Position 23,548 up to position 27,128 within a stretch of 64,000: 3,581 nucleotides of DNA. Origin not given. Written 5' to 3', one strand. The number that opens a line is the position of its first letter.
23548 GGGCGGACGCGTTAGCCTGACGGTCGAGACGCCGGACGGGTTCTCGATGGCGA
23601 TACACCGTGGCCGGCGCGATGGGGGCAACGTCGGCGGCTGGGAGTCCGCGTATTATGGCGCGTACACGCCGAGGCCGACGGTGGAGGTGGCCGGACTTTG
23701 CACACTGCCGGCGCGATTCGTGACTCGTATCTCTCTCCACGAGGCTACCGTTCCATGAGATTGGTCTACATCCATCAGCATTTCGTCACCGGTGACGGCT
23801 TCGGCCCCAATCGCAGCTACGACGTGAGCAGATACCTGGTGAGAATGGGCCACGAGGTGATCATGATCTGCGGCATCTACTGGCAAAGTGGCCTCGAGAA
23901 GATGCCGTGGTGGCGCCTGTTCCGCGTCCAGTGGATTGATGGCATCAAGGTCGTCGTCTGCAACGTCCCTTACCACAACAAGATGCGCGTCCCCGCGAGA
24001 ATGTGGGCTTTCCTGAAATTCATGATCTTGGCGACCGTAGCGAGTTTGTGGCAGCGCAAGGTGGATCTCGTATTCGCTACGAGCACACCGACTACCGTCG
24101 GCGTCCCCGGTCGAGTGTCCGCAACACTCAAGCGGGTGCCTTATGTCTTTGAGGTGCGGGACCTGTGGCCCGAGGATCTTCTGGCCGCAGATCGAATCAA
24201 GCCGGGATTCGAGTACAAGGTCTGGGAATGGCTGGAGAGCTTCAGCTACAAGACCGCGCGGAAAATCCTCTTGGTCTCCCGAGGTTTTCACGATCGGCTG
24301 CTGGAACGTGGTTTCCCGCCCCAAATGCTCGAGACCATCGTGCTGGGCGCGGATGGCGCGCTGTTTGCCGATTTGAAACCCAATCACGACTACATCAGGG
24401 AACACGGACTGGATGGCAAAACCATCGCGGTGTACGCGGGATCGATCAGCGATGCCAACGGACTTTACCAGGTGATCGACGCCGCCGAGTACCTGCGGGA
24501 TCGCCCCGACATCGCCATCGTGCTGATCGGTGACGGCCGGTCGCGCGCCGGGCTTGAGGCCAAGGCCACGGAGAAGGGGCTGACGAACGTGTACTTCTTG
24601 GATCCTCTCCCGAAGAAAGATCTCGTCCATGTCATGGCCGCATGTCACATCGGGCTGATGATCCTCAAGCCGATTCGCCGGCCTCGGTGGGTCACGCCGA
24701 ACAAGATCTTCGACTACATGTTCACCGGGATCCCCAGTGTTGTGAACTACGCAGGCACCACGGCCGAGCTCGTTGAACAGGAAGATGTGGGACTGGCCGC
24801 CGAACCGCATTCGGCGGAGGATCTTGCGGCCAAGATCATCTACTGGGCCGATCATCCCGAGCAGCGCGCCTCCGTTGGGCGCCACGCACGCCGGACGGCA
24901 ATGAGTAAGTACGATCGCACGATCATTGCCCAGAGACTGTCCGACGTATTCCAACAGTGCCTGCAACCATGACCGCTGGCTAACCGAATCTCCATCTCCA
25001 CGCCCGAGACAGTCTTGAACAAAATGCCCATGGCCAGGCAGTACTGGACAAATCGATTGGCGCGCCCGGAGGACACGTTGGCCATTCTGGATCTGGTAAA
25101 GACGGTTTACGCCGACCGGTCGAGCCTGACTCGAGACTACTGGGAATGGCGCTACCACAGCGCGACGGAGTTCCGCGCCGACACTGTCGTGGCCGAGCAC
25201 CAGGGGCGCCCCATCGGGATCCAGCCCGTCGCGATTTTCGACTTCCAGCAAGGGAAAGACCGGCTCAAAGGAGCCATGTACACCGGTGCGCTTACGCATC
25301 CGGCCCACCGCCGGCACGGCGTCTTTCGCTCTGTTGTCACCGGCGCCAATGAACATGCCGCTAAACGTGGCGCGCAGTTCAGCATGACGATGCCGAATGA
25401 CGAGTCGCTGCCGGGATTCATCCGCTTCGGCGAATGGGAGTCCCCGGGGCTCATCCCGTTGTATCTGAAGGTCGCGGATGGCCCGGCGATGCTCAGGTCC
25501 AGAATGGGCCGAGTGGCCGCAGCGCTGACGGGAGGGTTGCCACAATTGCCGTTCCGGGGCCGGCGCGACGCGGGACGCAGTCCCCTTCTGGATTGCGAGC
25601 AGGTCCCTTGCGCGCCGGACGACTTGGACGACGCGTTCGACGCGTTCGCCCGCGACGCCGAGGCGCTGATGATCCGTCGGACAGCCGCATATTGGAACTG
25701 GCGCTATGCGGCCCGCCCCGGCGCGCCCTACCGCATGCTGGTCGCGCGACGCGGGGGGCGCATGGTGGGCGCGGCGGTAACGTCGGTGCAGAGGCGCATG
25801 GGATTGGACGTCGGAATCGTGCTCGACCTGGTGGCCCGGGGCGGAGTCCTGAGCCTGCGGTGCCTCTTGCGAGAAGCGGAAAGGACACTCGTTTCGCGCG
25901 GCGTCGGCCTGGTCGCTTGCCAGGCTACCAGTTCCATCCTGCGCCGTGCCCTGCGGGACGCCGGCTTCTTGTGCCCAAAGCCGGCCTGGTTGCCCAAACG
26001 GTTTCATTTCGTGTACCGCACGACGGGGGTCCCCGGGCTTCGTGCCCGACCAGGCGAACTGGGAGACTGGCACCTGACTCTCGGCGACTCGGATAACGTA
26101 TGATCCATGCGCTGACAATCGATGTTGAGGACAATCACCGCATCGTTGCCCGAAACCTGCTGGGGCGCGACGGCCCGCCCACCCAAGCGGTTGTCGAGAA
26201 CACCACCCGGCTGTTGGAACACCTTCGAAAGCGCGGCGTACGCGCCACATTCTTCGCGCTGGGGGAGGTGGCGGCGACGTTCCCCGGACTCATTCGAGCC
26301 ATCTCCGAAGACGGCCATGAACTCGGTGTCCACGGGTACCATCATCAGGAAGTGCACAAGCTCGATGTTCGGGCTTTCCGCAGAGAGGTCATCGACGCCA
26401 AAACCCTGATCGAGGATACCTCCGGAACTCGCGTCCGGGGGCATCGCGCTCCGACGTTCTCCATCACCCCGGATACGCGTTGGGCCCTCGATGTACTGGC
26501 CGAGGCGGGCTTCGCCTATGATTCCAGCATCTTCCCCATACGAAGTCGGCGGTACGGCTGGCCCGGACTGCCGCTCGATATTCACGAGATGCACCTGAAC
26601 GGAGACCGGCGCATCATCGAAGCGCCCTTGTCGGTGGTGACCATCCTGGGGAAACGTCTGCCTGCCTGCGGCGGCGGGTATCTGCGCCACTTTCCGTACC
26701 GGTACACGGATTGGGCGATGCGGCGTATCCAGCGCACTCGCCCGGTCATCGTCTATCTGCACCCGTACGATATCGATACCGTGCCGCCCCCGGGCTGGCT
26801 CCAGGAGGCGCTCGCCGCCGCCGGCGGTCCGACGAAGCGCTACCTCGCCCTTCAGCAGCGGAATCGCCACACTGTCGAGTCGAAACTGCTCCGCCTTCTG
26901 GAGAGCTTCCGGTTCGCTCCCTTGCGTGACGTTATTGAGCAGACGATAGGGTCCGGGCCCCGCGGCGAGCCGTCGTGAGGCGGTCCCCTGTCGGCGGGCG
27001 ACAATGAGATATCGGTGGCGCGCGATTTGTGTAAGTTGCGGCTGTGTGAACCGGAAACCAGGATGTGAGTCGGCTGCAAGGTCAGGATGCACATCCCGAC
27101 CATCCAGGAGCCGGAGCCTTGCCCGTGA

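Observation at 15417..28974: Distal half of the locus is a block of poorly characterised enzymes with exosortase-type EPS hallmarks but no exosortase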

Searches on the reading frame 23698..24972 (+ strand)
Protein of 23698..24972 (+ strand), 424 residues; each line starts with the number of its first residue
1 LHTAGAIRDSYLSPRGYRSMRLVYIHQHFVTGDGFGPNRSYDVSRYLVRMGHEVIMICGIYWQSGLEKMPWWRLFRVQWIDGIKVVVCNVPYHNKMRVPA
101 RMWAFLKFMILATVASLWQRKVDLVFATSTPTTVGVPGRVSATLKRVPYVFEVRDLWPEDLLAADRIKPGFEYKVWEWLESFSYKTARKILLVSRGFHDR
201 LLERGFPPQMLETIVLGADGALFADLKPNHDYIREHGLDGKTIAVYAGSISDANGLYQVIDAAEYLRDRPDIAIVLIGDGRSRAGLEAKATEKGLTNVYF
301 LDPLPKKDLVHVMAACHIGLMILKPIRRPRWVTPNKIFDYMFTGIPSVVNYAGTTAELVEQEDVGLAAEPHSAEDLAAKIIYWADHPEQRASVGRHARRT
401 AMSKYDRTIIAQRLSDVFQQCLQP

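Call 3: search_protein_families(library=pfam, proteins=[window:23698-24972:+], max_evalue=0.001)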
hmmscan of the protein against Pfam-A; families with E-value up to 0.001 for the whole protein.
window:23698-24972:+ (424 aa): 5 families
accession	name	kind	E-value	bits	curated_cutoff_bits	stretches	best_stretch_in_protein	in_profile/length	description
PF13579.12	Glyco_trans_4_4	-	1.1e-17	65.2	29.7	1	40-214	7-155/158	Glycosyl transferase 4-like domain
PF00534.26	Glycos_transf_1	-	1.9e-17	63.8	26.4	1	234-399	7-171/172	Glycosyl transferases group 1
PF13692.12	Glyco_trans_1_4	-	3.8e-15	56.8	27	1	243-383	3-139/142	Glycosyl transferases group 1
PF13524.12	Glyco_trans_1_2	-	1.9e-11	44.5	25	1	266-406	9-134/144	Glycosyl transferase-like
PF13439.12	Glyco_transf_4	-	1.5e-10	41.8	28.5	1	41-217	9-165/170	Glycosyltransferase Family 4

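Call 4: search_protein_families(library=ncbifam, proteins=[window:23698-24972:+], max_evalue=0.001)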
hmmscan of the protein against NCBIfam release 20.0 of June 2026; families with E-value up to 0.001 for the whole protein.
window:23698-24972:+ (424 aa): 15 families
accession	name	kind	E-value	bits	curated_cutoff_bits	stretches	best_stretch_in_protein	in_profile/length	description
NF007640.0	PRK10307.1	subfamily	2e-27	96.2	276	1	41-419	22-405/411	WcaI family glycosyltransferase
TIGR04063.1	stp3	hypoth_equivalog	7.3e-27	94.3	442.05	1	115-422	86-396/397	TIGR04063 family PEP-CTERM/XrtA system glycosyltransferase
TIGR04007.1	wcaI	equivalog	1e-16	60.6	800.45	1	43-401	24-392/407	colanic acid biosynthesis glycosyltransferase WcaI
TIGR03088.1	stp2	hypoth_equivalog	4.9e-13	48.9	409.05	1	266-422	223-374/374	TIGR03088 family PEP-CTERM/XrtA system glycosyltransferase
TIGR02149.1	glgA_Coryne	subfamily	1.9e-12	47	302.4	1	136-421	96-390/391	glycogen synthase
NF041876.1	EPS_EpsE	equivalog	1.1e-11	44.7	400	1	187-414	162-389/389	exopolysaccharide biosynthesis GT4 family glycosyltransferase EpsE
NF053787.1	GlcN_PG_synth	equivalog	1.4e-09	37.2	480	1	162-421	120-359/361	N-acetylglucosaminyl phosphatidylglycerol synthase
NF047676.1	TeichurnBiosyTuaH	equivalog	7.7e-09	34.9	550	1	149-379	121-347/384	teichuronic acid biosynthesis protein TuaH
NF038298.1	EPS_HpsO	equivalog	5.9e-07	28.6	575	1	177-420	137-386/388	hormogonium polysaccharide biosynthesis glycosyltransferase HpsO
TIGR03999.1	thiol_BshA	equivalog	1.1e-06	27.8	273.7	1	256-422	214-374/375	N-acetyl-alpha-D-glucosaminyl L-malate synthase BshA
NF047684.1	TeichurnBiosyTuaC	equivalog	1.9e-06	27.1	550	1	223-422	199-390/391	teichuronic acid biosynthesis protein TuaC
NF012028.0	PRK15484.1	subfamily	2.4e-05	23.6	618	0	340-420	297-377/380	lipopolysaccharide N-acetylglucosaminyltransferase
NF011726.0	PRK15179.1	equivalog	0.00033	19.1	733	1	260-406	537-679/694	Vi polysaccharide biosynthesis protein TviE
TIGR04157.1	glyco_rSAM_CFB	subfamily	0.00062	18.9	400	0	240-416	226-404/406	TIGR04157 family glycosyltransferase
TIGR03449.1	mycothiol_MshA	equivalog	0.00077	18.5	462.5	0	211-421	190-403/406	D-inositol-3-phosphate glycosyltransferase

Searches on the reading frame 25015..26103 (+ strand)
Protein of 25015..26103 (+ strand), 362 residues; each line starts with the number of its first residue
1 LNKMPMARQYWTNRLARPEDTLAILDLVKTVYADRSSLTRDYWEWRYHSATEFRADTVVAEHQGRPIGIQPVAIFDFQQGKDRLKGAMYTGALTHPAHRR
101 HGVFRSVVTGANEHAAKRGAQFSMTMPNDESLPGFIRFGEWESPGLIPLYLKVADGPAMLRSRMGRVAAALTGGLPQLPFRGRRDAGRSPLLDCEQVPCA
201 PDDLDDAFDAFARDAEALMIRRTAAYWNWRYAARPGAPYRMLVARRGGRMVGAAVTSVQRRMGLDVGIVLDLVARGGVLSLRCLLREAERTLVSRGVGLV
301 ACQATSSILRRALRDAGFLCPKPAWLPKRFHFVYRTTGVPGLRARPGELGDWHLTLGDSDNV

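Call 3: search_protein_families(library=pfam, proteins=[window:25015-26103:+], max_evalue=0.001)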
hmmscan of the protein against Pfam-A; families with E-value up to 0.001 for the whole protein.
window:25015-26103:+ (362 aa): 2 families
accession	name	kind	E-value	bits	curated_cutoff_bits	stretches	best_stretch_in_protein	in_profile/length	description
PF13527.13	Acetyltransf_9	-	1.1e-12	48.5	25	1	14-129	3-115/127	Acetyltransferase (GNAT) domain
PF00583.31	Acetyltransf_1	-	5.7e-05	23.8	20.7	0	40-130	19-106/116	Acetyltransferase (GNAT) family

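Call 4: search_protein_families(library=ncbifam, proteins=[window:25015-26103:+], max_evalue=0.001)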
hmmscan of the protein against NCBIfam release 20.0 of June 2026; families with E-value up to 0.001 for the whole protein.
window:25015-26103:+ (362 aa): 0 families

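Call 35: search_solved_structures(query=window:25015-26103:+, max_evalue=1)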
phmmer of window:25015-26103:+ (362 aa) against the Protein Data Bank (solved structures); distinct sequences matched with E-value up to 1: 7.
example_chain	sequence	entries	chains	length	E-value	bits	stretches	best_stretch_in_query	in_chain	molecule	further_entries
3tp4_A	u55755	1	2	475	0.036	16.2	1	195-279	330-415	computational Design of Enzyme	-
2x2y_A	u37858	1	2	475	0.05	15.8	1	197-279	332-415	MAN26A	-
2bvt_A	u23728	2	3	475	0.056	15.6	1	197-279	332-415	BETA-1,4-MANNANASE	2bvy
6sjy_A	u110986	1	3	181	0.32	13.1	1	53-138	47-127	L-2,4-diaminobutyric acid acetyltransferase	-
6sk1_A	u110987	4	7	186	0.34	13.1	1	53-138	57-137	L-2,4-diaminobutyric acid acetyltransferase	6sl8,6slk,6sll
1oy1_A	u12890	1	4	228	0.88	11.7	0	304-337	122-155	PUTATIVE sigma cross-reacting protein 27A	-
1vhq_A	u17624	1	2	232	0.91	11.6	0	304-337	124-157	Enhancing lycopene biosynthesis protein 2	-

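Call 68: search_solved_structures(query=A4, max_evalue=1)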
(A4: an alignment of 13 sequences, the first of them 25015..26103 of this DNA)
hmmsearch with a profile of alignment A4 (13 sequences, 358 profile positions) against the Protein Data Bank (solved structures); distinct sequences matched with E-value up to 1: 5.
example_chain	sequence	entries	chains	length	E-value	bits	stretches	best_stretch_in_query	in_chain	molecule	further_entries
1z4e_A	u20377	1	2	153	0.011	18.1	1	5-129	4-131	transcriptional regulator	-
4evy_A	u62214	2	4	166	0.11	14.8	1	52-116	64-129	Aminoglycoside N(6')-acetyltransferase type 1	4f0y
3n7z_A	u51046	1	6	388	0.15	14.3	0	76-127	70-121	Acetyltransferase, GNAT family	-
1s3z_A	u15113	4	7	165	0.69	12.1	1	54-117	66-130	aminoglycoside 6'-N-acetyltransferase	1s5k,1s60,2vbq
2i00_A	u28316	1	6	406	0.73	12.1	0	78-123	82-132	Acetyltransferase, GNAT family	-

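Call 70: search_protein_families(library=pfam, proteins=[window:25015-26103:+], max_evalue=10)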
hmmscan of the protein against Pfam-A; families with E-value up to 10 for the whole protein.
window:25015-26103:+ (362 aa): 3 families
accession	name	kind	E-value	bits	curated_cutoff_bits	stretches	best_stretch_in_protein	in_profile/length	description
PF13527.13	Acetyltransf_9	-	1.1e-12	48.5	25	1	14-129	3-115/127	Acetyltransferase (GNAT) domain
PF00583.31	Acetyltransf_1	-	5.7e-05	23.8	20.7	1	40-130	19-106/116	Acetyltransferase (GNAT) family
PF13508.13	Acetyltransf_7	-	0.037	14.8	27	1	57-120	5-62/84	Acetyltransferase (GNAT) domain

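Call 75: find_homologous_proteins(query=window:25015-26103:+)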
Query window:25015-26103:+ (362 aa): 79 proteins with E <= 0.001 among 8000 candidates.
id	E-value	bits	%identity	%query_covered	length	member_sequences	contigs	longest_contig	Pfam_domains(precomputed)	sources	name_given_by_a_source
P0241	6.5e-230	780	96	99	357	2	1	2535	PF13527.14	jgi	-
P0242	1.9e-203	693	84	99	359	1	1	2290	PF13527.14,PF00583.32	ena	-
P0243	2.7e-158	545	66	99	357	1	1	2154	PF13527.14,PF00583.32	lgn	-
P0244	1.4e-150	519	64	99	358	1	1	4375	PF13527.14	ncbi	-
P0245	4.4e-147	508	63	98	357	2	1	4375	PF13527.14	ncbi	-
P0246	2.8e-146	505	62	100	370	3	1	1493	PF13527.14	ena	-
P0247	3.1e-142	492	62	98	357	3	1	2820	PF13527.14,PF00583.32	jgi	jgi:GNAT superfamily N-acetyltransferase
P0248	8.1e-140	484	62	98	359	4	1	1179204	PF13527.14,PF00583.32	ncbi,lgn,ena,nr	ncbi:MAG TPA: GNAT family N-acetyltransferase [Phycisphaerae bacterium]|nr:GNAT family N-acetyltrans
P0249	1.8e-138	480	60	99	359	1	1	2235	PF13527.14,PF00583.32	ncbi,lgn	-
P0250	2.9e-137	476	60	99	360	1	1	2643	PF13527.14,PF00583.32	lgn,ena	-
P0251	1.2e-136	474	60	98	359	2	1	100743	PF13527.14,PF00583.32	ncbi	-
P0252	1.5e-136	473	59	99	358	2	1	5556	PF13527.14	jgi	-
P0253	8.9e-136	471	60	98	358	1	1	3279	PF13527.14,PF00583.32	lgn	-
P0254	1.6e-135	470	58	99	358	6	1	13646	PF13508.14,PF13527.14,PF00583.32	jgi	-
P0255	2.6e-135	469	58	98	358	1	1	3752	PF13527.14,PF00583.32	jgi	jgi:GNAT superfamily N-acetyltransferase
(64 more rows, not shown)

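Call 84: predict_structure(alignment_id=A6)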
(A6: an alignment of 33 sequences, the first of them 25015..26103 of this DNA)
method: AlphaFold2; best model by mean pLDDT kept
length: 362 residues; sequences in the alignment: 33
mean_pLDDT: 91.0   pTM: 0.89
mean pLDDT of the five models: 91.0, 90.0, 90.0, 89.7, 89.4
residues with pLDDT >= 90: 285; 70-90: 51; 50-70: 22; < 50: 4
segments of 3 or more residues with pLDDT < 50: 1-4
pLDDT, mean of each block of 10 residues (from residue 1): 60 95 93 80 91 96 96 97 96 92 94 98 94 88 96 91 79 66 57 95 98 97 97 93 96 96 93 95 96 95 97 95 92 96 94 93 70
secondary structure, 60 per line:
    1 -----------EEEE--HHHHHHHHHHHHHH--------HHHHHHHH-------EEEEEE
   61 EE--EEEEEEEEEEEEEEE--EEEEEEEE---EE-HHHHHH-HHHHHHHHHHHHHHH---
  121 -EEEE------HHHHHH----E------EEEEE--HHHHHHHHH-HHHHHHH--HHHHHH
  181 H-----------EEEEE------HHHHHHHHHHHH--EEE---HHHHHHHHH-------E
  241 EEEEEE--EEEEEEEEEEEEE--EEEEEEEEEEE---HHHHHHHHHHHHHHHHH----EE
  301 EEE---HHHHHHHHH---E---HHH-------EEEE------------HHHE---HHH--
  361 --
elements in order: E12-15 H18-31 H40-47 E55-62 E65-79 E82-89 H96-101 H103-117 E122-125 H132-137 E149-153 H156-164 H166-172 H175-181 E193-197 H204-215 E218-220 H224-232 E240-246 E249-261 E264-274 H278-294 E299-303 H307-315 E333-336

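Call 87: fold_search(model_id=the predicted structure, library=pdb)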
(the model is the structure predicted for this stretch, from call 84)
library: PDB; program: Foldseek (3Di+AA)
matches with E <= 10: 1306; with E <= 0.001: 588
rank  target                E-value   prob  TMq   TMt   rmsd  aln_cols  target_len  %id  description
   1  2i00_C                1.3e-14  1.00  0.57  0.53   5.5       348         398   14  Crystal structure of acetyltransferase (GNAT family) from Enterococcus faecalis (released 2006-09-19)
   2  2ozg                  9.1e-14  1.00  0.65  0.61   4.0       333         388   11  Crystal structure of GCN5-related N-acetyltransferase (YP_325469.1) from Anabaena variabilis ATCC 29413 at 2.00 A resolu (released 2007-03-13)
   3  2i00_A                1.1e-13  1.00  0.56  0.52   5.8       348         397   13  Crystal structure of acetyltransferase (GNAT family) from Enterococcus faecalis (released 2006-09-19)
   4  3n7z_B                2.3e-13  1.00  0.59  0.56   5.3       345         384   11  Crystal structure of acetyltransferase from Bacillus anthracis (released 2010-06-16)
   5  6maz_C                2.9e-13  1.00  0.52  0.50   7.0       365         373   10  Crystal structure of N-myristoyl transferase (NMT) G386E mutant from Plasmodium vivax in complex with inhibitor IMP-03 (released 2019-06-05)
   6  6maz_A                4.5e-13  1.00  0.53  0.51   6.7       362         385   10  Crystal structure of N-myristoyl transferase (NMT) G386E mutant from Plasmodium vivax in complex with inhibitor IMP-03 (released 2019-06-05)
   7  1iyl_A                5.4e-13  1.00  0.57  0.54   6.7       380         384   10  Crystal Structure of Candida albicans N-myristoyltransferase with Non-peptidic Inhibitor (released 2002-12-30)
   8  2hv2_B                5.7e-13  1.00  0.64  0.59   4.1       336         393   12  Crystal Structure of Conserved Protein of Unknown Function from Enterococcus faecalis V583 at 2.4 A Resolution, Probab (released 2006-08-29)
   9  6rfy_D                5.7e-13  1.00  0.58  0.53   5.4       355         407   14  Crystal structure of Eis2 form Mycobacterium abscessus (released 2019-07-10)
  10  6rft_A                6.1e-13  1.00  0.60  0.54   5.2       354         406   14  Crystal structure of Eis2 from Mycobacterium abscessus bound to Acetyl-CoA (released 2019-07-10)
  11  1nmt_A                6.1e-13  1.00  0.58  0.54   6.4       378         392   10  N-MYRISTOYL TRANSFERASE FROM CANDIDA ALBICANS AT 2.45 A (released 1999-01-13)
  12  2i00_B                6.4e-13  1.00  0.57  0.53   5.4       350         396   14  Crystal structure of acetyltransferase (GNAT family) from Enterococcus faecalis (released 2006-09-19)
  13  2hv2_C                7.3e-13  1.00  0.61  0.57   4.7       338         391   12  Crystal Structure of Conserved Protein of Unknown Function from Enterococcus faecalis V583 at 2.4 A Resolution, Probab (released 2006-08-29)
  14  1nmt_C                7.7e-13  1.00  0.58  0.55   6.4       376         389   10  N-MYRISTOYL TRANSFERASE FROM CANDIDA ALBICANS AT 2.45 A (released 1999-01-13)
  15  7q3a_A                8.2e-13  1.00  0.58  0.61   5.5       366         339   16  Crystal structure of MAB_4324 a tandem repeat GNAT from Mycobacterium abscessus (released 2022-05-04)
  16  3n7z_D                8.7e-13  1.00  0.58  0.56   5.3       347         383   12  Crystal structure of acetyltransferase from Bacillus anthracis (released 2010-06-16)
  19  3n7z_A                9.9e-13  1.00  0.58  0.55   5.3       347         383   12  Crystal structure of acetyltransferase from Bacillus anthracis (released 2010-06-16)
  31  3n7z_E                2.2e-12  1.00  0.60  0.57   4.6       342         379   11  Crystal structure of acetyltransferase from Bacillus anthracis (released 2010-06-16)
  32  3n7z_F                2.3e-12  1.00  0.58  0.55   5.5       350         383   11  Crystal structure of acetyltransferase from Bacillus anthracis (released 2010-06-16)
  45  3n7z_C                4.3e-12  1.00  0.59  0.57   5.2       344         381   12  Crystal structure of acetyltransferase from Bacillus anthracis (released 2010-06-16)
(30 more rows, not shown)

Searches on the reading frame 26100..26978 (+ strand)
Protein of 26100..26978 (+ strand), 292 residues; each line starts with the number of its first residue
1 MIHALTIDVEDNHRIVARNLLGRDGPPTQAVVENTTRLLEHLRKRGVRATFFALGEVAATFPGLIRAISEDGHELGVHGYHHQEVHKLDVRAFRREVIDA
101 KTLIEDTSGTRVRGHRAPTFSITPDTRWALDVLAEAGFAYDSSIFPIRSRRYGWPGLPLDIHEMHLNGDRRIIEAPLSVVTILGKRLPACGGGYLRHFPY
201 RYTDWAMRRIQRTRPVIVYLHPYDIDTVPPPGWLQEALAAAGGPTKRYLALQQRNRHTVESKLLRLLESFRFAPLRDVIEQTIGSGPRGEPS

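Call 3: search_protein_families(library=pfam, proteins=[window:26100-26978:+], max_evalue=0.001)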
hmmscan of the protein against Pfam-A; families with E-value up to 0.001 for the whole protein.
window:26100-26978:+ (292 aa): 3 families
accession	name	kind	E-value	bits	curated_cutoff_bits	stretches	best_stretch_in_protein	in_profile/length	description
PF11959.13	DUF3473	-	4.1e-29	101.6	29.6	1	142-279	1-129/130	Domain of unknown function (DUF3473)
PF01522.26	Polysacc_deac_1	-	1.5e-19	70.6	23.1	1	24-130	15-116/124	Polysaccharide deacetylase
PF10096.14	DUF2334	-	0.00069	19.7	26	1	61-131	55-137/203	Uncharacterized protein conserved in bacteria (DUF2334)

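Call 4: search_protein_families(library=ncbifam, proteins=[window:26100-26978:+], max_evalue=0.001)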
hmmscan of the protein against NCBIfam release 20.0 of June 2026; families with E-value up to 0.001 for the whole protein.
window:26100-26978:+ (292 aa): 9 families
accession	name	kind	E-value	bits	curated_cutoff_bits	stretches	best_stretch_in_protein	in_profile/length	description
TIGR03006.1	pepcterm_polyde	equivalog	7.8e-72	241.6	276.2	1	4-279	2-271/272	XrtA system polysaccharide deacetylase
TIGR02764.1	spore_ybaN_pdaB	equivalog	1.4e-16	60.8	237.4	1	33-123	19-109/191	polysaccharide deacetylase family sporulation protein PdaB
TIGR04243.1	nodulat_NodB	equivalog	1.9e-15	56.9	240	1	34-134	16-111/197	chitooligosaccharide deacetylase NodB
NF045821.1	PgAcgDacpgdA1_Bac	equivalog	4.2e-15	55.4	400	1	33-129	101-198/282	peptidoglycan-N-acetylglucosamine deacetylase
NF045820.1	PgAcgDacpgdA_Strep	equivalog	1.6e-11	43.7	800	1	12-132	266-380/463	peptidoglycan-N-acetylglucosamine deacetylase PgdA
TIGR02884.1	spore_pdaA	equivalog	3.9e-10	39.8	298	1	34-112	51-129/224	delta-lactam-biosynthetic de-N-acetylase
TIGR02873.1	spore_ylxY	hypoth_equivalog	5.1e-10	39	391.5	1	34-120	99-185/268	probable sporulation protein, polysaccharide deacetylase family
NF045822.1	PgAcgDacpgdA2_Bac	equivalog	2.5e-08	33.6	400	1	34-160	83-207/274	peptidoglycan-N-acetylglucosamine deacetylase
TIGR03212.1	uraD_N-term-dom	equivalog_domain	2.6e-07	30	424.6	1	37-144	81-184/297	allantoinase PuuE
